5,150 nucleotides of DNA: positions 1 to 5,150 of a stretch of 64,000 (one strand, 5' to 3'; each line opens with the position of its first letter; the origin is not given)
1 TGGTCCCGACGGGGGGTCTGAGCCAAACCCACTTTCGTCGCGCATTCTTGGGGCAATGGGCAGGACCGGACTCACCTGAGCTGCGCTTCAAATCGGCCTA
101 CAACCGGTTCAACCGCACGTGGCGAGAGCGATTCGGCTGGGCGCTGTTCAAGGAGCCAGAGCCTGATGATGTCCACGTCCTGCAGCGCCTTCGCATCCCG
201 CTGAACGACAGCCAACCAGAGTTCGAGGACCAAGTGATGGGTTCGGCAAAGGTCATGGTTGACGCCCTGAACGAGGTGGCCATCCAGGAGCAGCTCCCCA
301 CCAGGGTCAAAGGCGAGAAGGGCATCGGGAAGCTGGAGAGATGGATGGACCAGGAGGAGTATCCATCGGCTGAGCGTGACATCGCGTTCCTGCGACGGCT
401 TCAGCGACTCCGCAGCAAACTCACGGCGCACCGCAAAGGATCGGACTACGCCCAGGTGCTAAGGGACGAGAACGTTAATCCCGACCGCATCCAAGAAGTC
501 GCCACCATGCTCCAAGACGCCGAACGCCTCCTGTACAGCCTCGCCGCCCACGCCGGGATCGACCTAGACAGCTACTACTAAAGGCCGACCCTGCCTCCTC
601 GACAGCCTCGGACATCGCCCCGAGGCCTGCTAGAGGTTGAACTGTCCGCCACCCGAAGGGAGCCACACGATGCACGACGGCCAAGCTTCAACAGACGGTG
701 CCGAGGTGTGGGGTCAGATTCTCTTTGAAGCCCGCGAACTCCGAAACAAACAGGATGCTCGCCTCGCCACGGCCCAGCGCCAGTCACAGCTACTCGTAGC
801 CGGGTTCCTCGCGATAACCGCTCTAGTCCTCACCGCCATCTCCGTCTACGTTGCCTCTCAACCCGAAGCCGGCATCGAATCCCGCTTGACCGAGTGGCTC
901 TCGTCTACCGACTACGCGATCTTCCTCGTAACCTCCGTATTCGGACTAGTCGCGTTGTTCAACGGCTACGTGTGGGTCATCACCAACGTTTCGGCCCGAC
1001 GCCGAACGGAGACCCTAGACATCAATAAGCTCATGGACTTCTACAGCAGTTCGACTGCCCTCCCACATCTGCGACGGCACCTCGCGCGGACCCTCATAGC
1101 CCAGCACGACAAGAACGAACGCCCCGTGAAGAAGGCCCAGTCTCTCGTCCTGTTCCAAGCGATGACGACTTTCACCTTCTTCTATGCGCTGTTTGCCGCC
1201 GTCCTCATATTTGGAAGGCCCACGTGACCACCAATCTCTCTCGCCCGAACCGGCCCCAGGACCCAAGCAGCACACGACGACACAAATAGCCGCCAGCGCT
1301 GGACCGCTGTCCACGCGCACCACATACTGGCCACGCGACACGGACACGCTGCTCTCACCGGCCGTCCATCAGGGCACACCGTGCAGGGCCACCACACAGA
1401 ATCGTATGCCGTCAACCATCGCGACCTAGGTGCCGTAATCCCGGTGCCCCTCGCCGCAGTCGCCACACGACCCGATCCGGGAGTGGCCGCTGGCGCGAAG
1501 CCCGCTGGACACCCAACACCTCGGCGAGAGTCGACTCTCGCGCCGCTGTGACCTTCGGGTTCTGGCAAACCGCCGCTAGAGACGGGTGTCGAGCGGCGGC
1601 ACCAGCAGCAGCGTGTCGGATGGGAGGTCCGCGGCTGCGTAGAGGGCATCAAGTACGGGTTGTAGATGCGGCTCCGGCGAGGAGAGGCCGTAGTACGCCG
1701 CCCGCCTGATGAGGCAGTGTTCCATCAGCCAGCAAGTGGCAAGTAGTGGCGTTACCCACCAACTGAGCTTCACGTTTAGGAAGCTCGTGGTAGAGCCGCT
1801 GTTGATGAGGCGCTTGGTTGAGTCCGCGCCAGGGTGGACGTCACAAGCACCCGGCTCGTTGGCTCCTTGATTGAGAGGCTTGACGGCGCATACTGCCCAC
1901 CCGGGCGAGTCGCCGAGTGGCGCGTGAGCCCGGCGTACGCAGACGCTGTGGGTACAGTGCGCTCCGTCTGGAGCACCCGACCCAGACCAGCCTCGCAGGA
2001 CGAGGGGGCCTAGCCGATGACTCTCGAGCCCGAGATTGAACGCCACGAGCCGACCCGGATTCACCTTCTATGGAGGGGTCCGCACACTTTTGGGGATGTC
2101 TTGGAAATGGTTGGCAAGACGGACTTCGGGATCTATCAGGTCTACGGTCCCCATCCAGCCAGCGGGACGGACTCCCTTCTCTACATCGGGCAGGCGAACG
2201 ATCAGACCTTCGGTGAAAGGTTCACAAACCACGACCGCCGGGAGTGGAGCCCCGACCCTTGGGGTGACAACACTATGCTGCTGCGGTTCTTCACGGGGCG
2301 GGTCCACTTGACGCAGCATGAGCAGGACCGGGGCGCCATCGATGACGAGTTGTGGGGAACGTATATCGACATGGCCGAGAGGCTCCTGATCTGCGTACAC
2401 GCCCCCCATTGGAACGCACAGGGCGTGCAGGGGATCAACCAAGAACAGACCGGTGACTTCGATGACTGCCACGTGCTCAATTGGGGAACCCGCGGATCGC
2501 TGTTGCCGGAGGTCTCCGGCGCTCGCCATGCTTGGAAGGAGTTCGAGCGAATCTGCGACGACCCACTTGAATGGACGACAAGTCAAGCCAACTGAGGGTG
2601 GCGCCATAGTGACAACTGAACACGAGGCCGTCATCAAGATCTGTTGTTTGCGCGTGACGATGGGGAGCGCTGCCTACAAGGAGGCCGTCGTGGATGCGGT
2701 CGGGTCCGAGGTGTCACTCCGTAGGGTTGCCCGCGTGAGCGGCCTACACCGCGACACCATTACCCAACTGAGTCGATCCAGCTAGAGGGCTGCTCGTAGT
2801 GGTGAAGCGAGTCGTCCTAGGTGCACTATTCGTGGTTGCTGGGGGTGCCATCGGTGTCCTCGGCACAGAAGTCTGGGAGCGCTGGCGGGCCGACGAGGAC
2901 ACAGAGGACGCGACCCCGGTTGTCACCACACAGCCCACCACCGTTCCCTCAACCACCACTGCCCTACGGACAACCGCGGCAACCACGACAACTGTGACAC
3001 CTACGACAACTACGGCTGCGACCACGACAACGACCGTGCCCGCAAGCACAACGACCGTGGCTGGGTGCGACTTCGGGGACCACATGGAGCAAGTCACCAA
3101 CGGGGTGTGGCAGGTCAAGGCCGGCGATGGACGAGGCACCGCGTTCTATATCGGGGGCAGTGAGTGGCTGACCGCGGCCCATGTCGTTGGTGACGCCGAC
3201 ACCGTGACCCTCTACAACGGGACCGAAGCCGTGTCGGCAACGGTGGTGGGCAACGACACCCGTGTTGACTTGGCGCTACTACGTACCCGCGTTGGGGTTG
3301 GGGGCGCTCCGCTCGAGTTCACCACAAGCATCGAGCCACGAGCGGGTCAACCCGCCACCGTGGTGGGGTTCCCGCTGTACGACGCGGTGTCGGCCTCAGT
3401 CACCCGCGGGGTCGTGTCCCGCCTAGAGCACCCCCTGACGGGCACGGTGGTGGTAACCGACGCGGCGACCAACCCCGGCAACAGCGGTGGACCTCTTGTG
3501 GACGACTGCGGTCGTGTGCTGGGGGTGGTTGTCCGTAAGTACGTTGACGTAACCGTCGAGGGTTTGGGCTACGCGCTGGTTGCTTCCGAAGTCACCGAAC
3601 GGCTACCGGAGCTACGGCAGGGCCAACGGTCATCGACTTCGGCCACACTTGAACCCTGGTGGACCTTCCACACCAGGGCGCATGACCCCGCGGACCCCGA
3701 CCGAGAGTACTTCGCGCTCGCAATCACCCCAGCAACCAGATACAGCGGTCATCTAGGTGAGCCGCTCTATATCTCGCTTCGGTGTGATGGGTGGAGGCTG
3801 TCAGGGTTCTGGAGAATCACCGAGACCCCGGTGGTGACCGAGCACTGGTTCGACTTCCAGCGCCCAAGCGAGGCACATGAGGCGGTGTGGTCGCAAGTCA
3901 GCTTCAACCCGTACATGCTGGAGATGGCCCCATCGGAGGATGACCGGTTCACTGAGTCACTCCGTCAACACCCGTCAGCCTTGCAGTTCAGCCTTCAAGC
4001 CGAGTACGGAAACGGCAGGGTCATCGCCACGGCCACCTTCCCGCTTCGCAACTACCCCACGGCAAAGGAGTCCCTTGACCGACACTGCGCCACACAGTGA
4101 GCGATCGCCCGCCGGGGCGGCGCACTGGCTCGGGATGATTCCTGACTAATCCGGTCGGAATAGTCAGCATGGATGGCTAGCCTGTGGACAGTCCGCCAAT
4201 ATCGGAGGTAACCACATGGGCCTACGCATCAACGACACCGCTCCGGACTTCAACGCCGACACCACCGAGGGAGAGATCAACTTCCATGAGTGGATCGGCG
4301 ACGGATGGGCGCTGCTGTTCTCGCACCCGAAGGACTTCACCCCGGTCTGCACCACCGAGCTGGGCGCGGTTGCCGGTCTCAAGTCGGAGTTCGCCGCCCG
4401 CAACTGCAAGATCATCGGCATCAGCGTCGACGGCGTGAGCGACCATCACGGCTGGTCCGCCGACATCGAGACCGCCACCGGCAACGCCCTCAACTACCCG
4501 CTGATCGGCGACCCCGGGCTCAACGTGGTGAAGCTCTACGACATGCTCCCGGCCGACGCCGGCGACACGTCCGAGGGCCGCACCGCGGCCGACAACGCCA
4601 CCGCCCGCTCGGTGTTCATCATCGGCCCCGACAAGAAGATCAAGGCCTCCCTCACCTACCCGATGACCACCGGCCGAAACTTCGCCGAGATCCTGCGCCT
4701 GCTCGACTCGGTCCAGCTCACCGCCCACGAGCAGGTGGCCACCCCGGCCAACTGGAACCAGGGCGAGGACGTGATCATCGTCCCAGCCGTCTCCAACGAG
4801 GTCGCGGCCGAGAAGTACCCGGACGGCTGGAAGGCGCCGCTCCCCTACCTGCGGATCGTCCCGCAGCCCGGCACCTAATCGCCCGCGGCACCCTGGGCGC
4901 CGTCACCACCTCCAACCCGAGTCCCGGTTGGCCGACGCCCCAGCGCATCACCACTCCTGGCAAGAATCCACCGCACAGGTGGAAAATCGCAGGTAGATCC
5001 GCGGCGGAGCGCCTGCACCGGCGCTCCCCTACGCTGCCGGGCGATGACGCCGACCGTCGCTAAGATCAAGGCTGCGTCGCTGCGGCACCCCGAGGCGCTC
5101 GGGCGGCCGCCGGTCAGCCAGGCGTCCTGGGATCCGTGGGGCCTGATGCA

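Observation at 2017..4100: Tightly spaced GIY-YIG nuclease / mini-HTH / membrane-anchored trypsin-like protease cassette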

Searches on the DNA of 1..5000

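Call 35: search_rna_families(source=window, start=1, end=5000, threshold=evalue, max_evalue=1)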
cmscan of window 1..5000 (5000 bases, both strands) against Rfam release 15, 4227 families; matches with E-value up to 1: 2.
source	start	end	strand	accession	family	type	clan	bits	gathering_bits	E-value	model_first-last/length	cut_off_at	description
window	2813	3006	-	RF04203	MIR1144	Gene; miRNA;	-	27.4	90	0.086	1-197/197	no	MIR1144 microRNA precursor family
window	4050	4160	+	RF02919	ilvB-OMG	Cis-reg;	-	19.4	95.9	0.02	1-209/209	no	ilvB-OMG RNA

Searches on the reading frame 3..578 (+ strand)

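Call 4: search_protein_families(library=pfam, proteins=[window:3-578:+], max_evalue=1)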
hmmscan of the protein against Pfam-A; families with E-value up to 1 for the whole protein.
window:3-578:+ (192 aa): 0 families

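Call 5: search_protein_families(library=padloc, proteins=[window:3-578:+], max_evalue=1)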
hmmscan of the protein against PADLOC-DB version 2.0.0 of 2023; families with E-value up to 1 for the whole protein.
window:3-578:+ (192 aa): 0 families

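Call 6: search_protein_families(library=ncbifam, proteins=[window:3-578:+], max_evalue=1)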
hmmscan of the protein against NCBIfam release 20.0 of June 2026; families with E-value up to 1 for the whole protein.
window:3-578:+ (192 aa): 0 families

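Call 7: search_protein_families(library=phrogs, proteins=[window:3-578:+], max_evalue=1)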
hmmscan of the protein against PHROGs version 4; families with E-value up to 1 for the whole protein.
window:3-578:+ (192 aa): 3 families
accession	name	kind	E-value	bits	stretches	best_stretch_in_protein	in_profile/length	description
phrog_35544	-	unknown function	0.014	16.5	1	130-156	30-56/64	-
phrog_13667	-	unknown function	0.17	12.4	1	58-157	183-273/297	-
phrog_11592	-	unknown function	0.22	12.5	1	92-122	19-52/62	-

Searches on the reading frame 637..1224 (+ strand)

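Call 4: search_protein_families(library=pfam, proteins=[window:637-1224:+], max_evalue=1)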
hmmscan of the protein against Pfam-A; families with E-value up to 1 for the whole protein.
window:637-1224:+ (196 aa): 1 family
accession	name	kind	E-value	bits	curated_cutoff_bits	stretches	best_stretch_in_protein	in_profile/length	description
PF25686.1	Betaherpes_U91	-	0.036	14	27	1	91-192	14-115/157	Betaherpesvirus U91 protein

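Call 5: search_protein_families(library=padloc, proteins=[window:637-1224:+], max_evalue=1)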
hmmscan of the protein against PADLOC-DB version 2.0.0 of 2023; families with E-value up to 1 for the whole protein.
window:637-1224:+ (196 aa): 0 families

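Call 6: search_protein_families(library=ncbifam, proteins=[window:637-1224:+], max_evalue=1)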
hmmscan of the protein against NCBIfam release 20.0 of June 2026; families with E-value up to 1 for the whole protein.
window:637-1224:+ (196 aa): 1 family
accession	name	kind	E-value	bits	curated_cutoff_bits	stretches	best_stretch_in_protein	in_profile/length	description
NF052514.1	SpGerGerXA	equivalog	0.011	14.4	850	1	54-119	368-430/479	spore germination protein GerXA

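Call 7: search_protein_families(library=phrogs, proteins=[window:637-1224:+], max_evalue=1)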
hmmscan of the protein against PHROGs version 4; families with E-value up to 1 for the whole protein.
window:637-1224:+ (196 aa): 2 families
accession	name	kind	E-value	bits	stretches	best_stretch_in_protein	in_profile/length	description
phrog_36557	-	unknown function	0.014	16.6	1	164-193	50-79/113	-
phrog_24067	-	unknown function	0.12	13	1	31-99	35-103/266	-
